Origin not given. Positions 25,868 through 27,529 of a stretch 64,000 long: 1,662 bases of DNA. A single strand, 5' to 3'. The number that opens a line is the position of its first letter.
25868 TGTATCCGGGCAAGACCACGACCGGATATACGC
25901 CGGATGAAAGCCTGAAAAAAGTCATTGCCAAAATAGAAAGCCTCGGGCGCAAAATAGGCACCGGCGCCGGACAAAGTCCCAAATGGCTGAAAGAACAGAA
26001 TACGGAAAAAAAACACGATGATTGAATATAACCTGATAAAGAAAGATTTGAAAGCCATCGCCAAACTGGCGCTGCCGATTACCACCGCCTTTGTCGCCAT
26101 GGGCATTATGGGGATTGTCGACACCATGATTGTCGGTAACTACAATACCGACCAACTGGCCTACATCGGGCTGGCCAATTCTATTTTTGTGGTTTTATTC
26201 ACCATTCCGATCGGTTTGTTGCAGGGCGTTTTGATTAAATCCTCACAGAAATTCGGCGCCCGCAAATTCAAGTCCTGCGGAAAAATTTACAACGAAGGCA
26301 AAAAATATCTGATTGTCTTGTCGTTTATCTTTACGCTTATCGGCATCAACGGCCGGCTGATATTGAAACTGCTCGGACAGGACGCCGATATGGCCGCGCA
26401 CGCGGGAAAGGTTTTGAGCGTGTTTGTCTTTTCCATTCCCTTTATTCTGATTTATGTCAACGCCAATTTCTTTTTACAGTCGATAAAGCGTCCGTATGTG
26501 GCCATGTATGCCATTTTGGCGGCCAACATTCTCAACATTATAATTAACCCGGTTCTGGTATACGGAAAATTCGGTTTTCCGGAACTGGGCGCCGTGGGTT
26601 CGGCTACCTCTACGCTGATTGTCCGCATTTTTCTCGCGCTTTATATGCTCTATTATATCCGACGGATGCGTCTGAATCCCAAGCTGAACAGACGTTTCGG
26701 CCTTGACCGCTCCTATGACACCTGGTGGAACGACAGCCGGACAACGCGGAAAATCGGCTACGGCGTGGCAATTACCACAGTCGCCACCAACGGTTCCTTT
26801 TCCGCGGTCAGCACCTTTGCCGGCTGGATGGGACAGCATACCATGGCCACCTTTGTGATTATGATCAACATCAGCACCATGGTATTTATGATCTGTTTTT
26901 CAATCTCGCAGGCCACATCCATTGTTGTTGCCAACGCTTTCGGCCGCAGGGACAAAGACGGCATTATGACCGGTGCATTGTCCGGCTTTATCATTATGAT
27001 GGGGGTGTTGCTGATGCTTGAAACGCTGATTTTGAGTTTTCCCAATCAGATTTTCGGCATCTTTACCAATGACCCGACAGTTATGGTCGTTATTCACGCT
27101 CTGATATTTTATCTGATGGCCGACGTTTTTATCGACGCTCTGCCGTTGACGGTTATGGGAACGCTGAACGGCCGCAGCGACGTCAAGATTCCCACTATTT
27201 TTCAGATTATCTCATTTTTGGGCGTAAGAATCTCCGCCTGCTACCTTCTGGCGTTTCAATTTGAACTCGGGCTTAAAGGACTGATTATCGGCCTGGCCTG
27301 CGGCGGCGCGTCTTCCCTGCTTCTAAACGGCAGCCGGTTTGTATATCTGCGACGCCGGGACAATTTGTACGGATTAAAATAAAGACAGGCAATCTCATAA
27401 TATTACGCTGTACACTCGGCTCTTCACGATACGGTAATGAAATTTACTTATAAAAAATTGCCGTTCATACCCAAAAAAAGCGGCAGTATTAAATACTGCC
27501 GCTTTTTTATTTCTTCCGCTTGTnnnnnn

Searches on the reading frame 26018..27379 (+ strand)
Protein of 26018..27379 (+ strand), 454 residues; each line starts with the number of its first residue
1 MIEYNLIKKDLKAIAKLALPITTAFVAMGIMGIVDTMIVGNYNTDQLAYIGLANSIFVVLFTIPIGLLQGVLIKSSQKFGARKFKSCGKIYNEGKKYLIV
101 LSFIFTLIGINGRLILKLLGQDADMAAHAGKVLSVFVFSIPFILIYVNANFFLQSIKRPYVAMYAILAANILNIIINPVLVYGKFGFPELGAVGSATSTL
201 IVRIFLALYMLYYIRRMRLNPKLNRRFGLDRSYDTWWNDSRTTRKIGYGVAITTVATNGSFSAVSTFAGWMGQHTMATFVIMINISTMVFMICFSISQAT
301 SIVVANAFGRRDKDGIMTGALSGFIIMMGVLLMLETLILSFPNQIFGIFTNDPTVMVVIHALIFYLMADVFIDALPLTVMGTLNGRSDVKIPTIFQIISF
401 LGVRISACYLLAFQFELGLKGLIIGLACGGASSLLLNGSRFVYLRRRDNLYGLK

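Call 24: search_protein_families(library=ncbifam, proteins=[window:26018-27379:+], max_evalue=1e-20)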
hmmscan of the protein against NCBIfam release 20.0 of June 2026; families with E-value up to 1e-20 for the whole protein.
window:26018-27379:+ (454 aa): 4 families
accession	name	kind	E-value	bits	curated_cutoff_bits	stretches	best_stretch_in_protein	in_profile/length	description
TIGR00797.1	matE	subfamily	2.8e-62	210.9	147.4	1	20-422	1-395/396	MATE family efflux transporter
NF001214.0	PRK00187.1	equivalog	9.4e-37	127.1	449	1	8-433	6-433/464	NorM family multidrug efflux MATE transporter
NF000263.1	MATE_multi_NorM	equivalog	8.3e-31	107.9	950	1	4-426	10-430/459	multidrug efflux MATE transporter NorM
NF007562.1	PRK10189.1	equivalog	2.6e-21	75.9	465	1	12-427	27-443/470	EmmdR/YeeO family multidrug/toxin efflux MATE transporter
